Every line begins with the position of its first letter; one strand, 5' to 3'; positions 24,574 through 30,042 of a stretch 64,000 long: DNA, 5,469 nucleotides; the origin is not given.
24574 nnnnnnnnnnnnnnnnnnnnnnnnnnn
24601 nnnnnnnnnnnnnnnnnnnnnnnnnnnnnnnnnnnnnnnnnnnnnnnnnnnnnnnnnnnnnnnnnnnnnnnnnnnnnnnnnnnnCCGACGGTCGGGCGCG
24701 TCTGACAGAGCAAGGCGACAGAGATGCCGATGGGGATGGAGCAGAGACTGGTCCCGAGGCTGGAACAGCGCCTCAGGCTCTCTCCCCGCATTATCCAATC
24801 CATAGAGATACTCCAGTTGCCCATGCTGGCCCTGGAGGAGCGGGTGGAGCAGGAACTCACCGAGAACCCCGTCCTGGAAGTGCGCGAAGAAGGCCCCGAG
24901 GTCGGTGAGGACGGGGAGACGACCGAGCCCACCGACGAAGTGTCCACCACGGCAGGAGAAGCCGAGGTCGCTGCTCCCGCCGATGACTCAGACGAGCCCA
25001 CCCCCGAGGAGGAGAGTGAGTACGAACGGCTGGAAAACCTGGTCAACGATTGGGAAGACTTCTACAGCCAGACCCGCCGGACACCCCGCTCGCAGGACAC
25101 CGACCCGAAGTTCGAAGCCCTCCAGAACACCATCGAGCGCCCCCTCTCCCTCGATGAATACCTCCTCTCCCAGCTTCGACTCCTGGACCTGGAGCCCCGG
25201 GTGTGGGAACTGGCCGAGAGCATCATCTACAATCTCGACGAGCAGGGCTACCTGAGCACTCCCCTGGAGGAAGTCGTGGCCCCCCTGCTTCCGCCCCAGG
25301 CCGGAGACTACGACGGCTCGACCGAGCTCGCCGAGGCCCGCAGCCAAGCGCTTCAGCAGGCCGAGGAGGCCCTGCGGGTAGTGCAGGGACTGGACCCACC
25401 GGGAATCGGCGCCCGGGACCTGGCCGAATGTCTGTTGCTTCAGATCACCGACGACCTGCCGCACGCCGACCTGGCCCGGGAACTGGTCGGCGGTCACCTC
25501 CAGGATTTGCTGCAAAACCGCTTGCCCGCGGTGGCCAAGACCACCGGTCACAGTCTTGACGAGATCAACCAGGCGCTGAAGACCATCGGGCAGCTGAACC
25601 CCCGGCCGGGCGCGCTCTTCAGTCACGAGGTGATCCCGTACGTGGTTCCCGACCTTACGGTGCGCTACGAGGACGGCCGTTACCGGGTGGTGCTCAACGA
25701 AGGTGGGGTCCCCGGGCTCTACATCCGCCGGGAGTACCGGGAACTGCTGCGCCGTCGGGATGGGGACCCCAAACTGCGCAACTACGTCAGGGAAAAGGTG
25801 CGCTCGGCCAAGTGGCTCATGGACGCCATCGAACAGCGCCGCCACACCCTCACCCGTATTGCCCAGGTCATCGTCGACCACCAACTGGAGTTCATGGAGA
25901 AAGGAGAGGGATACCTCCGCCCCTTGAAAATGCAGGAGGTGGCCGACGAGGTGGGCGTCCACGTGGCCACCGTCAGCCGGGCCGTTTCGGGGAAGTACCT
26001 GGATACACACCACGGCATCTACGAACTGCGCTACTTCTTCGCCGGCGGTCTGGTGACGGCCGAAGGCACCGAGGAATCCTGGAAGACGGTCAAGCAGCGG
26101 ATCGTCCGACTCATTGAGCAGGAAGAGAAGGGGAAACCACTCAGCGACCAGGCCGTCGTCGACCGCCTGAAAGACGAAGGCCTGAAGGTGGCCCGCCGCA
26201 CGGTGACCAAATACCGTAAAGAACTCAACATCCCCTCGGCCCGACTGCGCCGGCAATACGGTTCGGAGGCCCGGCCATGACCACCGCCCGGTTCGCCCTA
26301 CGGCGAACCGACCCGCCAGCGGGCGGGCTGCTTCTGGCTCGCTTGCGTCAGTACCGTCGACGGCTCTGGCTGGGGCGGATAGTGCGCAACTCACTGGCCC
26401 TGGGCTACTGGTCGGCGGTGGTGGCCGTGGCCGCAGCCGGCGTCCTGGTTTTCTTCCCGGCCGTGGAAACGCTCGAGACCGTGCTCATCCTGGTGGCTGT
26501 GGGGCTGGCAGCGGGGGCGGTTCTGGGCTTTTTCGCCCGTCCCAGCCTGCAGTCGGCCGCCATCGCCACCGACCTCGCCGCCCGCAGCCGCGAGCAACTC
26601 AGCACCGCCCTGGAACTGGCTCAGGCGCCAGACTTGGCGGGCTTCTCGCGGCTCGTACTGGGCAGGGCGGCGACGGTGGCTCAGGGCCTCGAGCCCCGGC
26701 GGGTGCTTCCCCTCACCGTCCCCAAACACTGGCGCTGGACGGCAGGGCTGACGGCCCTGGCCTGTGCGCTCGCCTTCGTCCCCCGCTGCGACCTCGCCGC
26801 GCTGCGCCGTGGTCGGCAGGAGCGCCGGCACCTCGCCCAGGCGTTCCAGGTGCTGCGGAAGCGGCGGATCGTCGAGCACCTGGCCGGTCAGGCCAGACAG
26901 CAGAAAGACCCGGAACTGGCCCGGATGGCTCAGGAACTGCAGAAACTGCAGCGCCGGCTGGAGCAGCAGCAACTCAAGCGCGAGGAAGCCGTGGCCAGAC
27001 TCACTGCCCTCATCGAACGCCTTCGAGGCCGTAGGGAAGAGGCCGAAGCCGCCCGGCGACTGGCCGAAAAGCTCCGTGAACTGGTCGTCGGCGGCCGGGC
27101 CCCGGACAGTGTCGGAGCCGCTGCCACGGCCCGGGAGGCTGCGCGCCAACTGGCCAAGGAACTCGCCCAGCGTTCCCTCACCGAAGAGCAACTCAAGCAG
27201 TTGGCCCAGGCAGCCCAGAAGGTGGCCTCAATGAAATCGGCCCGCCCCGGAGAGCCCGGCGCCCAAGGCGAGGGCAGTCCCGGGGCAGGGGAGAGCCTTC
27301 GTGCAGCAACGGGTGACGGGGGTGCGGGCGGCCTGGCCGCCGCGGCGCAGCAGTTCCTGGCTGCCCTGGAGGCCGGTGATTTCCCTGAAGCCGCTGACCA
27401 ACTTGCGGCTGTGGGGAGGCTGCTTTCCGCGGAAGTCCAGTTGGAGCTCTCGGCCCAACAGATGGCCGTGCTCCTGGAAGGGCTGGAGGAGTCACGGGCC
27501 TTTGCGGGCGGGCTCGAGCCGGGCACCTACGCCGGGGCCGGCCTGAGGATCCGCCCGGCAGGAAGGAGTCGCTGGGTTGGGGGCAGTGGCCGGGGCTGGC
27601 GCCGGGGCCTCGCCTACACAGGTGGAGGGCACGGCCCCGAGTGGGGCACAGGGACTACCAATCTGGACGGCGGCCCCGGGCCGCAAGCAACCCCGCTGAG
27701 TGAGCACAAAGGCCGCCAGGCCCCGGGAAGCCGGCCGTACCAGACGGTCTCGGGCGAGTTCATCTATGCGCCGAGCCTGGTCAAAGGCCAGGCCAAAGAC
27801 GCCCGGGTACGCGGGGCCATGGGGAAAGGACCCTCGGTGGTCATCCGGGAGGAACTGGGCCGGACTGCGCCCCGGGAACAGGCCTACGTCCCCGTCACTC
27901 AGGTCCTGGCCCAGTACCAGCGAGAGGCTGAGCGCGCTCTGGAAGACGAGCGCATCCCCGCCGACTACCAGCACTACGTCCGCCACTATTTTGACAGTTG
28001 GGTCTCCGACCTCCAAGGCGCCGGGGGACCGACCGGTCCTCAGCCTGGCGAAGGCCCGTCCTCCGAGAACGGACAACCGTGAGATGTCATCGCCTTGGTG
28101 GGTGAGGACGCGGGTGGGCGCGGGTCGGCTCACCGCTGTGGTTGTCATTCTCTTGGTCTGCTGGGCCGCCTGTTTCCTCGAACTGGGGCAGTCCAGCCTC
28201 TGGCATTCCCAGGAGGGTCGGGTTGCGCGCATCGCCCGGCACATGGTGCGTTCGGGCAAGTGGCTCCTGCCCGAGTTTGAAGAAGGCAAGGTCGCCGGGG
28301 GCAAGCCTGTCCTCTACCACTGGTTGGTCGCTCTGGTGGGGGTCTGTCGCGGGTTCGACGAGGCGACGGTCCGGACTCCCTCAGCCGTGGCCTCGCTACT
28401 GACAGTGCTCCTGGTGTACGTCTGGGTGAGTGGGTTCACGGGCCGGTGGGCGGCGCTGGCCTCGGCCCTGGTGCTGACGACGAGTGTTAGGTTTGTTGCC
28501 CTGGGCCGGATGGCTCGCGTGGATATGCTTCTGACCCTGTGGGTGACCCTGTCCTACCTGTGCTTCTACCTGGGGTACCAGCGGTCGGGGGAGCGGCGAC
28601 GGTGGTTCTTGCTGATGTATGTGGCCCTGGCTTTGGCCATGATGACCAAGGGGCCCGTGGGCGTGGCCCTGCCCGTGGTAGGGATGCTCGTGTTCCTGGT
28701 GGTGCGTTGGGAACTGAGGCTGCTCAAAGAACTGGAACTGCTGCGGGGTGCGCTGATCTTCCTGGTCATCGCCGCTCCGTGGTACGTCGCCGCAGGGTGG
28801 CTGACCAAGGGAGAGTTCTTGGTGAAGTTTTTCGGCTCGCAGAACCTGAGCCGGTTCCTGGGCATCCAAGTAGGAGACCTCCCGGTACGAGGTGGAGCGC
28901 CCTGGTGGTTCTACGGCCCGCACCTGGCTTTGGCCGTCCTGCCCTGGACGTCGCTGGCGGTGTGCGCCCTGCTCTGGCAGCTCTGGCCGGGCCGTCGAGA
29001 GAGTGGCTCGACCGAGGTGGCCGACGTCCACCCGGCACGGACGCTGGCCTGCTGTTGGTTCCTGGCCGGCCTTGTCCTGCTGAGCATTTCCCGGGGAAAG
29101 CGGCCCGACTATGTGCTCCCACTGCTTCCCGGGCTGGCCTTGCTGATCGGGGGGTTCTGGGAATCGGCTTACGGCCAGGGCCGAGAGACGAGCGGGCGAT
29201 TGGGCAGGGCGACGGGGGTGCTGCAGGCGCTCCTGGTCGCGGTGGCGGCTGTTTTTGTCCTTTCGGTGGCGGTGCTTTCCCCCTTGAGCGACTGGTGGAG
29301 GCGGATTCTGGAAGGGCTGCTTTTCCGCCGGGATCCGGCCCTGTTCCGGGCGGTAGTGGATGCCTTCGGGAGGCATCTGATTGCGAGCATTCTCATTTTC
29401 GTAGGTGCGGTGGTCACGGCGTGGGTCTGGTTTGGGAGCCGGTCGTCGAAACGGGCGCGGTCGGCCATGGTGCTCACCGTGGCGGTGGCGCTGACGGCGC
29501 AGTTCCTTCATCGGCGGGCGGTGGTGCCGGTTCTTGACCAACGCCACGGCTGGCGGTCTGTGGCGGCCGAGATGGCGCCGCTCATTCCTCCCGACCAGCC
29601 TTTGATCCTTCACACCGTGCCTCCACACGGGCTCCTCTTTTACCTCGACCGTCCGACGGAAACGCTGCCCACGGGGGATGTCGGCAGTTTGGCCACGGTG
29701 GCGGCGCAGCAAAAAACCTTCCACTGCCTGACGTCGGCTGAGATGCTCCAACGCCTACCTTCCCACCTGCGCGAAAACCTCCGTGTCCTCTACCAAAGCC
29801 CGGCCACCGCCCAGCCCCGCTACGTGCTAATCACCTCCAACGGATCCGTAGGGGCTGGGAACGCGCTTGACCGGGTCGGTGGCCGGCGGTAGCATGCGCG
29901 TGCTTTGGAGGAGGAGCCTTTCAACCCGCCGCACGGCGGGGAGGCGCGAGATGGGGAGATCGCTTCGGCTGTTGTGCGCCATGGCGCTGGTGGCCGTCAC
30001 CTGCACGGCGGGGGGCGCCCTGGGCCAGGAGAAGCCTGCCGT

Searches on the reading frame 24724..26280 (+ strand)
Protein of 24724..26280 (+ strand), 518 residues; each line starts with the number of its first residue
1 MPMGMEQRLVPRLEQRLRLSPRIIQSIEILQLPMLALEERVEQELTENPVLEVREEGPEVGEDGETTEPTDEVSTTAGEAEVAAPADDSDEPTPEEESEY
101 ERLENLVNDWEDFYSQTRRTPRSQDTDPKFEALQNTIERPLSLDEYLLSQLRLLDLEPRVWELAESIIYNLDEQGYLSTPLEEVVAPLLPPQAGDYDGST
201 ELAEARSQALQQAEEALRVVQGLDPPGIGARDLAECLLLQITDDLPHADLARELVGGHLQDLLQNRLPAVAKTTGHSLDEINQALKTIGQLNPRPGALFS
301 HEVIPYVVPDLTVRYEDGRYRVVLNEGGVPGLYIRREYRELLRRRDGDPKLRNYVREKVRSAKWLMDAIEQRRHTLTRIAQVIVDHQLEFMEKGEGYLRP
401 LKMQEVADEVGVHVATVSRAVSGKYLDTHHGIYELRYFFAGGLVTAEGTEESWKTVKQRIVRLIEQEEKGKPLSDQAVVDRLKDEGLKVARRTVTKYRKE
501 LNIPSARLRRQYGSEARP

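Call 30: search_protein_families(library=pfam, proteins=[window:24724-26280:+], max_evalue=0.001)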
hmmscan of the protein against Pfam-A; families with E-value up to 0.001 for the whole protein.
window:24724-26280:+ (518 aa): 4 families
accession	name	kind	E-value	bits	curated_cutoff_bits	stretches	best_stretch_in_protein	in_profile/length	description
PF04552.19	Sigma54_DBD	-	7.9e-60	201.7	22.8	1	353-511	2-160/160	Sigma-54, DNA binding domain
PF04963.19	Sigma54_CBD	-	2.6e-51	174.5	22.9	1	134-338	3-185/185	Sigma-54 factor, core binding domain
PF00309.25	Sigma54_AID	-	6.3e-15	55.2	23.8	1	10-53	3-46/46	Sigma-54 factor, Activator interacting domain (AID)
PF00356.27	LacI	-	0.00028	21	27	1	402-424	1-23/46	Bacterial regulatory proteins, lacI family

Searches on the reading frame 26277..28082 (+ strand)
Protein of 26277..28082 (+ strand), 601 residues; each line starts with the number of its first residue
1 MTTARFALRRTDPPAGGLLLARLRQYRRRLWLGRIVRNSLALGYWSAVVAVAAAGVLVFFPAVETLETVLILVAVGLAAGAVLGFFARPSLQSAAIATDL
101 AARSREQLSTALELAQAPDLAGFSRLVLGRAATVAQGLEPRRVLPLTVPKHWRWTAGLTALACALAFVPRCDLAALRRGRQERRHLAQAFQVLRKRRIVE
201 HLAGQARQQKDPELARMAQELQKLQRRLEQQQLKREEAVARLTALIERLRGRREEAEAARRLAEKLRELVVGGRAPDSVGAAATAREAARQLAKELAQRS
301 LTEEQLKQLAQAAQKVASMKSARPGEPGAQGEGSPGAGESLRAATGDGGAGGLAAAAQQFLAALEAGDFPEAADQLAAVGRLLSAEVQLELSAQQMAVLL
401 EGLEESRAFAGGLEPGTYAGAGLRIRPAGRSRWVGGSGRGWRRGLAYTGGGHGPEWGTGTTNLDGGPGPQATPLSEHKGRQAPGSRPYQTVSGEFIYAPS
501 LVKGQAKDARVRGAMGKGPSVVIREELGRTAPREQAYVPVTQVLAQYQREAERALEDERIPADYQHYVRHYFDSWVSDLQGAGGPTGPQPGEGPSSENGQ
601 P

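Call 3: search_protein_families(library=pfam, proteins=[window:26277-28082:+], max_evalue=0.1)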
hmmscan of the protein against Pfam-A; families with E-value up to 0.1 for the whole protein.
window:26277-28082:+ (601 aa): 1 family
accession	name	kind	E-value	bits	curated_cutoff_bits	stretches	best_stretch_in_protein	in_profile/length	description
PF03750.18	Csm2_III-A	-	0.089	14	24.8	0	219-270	33-85/115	Csm2 Type III-A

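Call 4: search_protein_families(library=ncbifam, proteins=[window:26277-28082:+], max_evalue=0.1)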
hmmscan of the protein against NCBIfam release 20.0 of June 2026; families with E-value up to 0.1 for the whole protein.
window:26277-28082:+ (601 aa): 1 family
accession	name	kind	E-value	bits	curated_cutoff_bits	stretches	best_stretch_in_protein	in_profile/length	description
NF058533.1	antiphage_ProA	equivalog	0.00031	18.3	1500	1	170-320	953-1104/1903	anti-phage protein ProA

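Call 51: search_protein_representatives(protein=window:26277-28082:+)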
Query: 601 residues. Proteins with E-value up to 0.001 (for the whole library): 684; up to 1e-10: 91; up to 1e-30: 2. The best 150 are listed.
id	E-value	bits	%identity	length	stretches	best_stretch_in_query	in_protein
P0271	4.6e-46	174.6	88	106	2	527-601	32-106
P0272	1.5e-39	153.1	91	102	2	52-105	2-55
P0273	1.3e-27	113.7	26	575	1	21-574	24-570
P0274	1.7e-27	113.3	93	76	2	565-601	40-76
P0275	1.7e-23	100.1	29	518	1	19-542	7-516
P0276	5.9e-20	88.4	26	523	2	18-360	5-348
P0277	6.3e-20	88.3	29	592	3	53-402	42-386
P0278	1.5e-18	83.8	31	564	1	19-577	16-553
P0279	3.1e-18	82.8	27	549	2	22-453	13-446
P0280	7.2e-18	81.5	25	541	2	360-574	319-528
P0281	7.8e-18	81.4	30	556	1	22-574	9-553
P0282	1.2e-17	80.8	25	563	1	62-573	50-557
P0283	3.0e-17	79.5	27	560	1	23-581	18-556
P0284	5.2e-17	78.7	28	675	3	27-308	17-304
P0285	1.1e-16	77.6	29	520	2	22-453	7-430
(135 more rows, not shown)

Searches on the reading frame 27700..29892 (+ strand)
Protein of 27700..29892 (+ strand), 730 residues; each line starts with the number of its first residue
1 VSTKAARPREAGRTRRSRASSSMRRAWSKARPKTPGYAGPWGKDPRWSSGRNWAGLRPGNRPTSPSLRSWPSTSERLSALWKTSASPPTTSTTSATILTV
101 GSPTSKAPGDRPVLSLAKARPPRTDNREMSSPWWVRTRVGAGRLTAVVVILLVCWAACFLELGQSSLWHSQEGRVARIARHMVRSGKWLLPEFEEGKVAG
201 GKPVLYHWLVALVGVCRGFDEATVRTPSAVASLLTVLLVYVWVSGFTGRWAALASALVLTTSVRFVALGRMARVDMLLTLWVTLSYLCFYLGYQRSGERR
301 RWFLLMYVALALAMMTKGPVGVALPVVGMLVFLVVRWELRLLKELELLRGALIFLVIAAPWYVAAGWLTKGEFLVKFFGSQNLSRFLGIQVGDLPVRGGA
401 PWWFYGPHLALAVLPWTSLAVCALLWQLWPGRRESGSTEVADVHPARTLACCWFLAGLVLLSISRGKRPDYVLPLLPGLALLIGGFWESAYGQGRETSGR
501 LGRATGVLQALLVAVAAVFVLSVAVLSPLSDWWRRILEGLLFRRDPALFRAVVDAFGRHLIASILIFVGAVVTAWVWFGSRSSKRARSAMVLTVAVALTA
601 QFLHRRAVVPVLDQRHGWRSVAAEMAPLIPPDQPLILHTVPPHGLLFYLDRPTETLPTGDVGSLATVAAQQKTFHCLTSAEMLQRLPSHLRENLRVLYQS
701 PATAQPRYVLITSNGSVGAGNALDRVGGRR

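Call 30: search_protein_families(library=pfam, proteins=[window:27700-29892:+], max_evalue=0.001)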
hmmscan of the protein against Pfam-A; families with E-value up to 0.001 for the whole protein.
window:27700-29892:+ (730 aa): 2 families
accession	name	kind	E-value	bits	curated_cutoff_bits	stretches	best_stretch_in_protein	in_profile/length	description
PF13231.12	PMT_2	-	4.8e-20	72.8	26.1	1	202-362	2-158/160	Dolichyl-phosphate-mannose-protein mannosyltransferase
PF02366.24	PMT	-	6.8e-17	62.3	22.7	1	178-367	38-236/245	Dolichyl-phosphate-mannose-protein mannosyltransferase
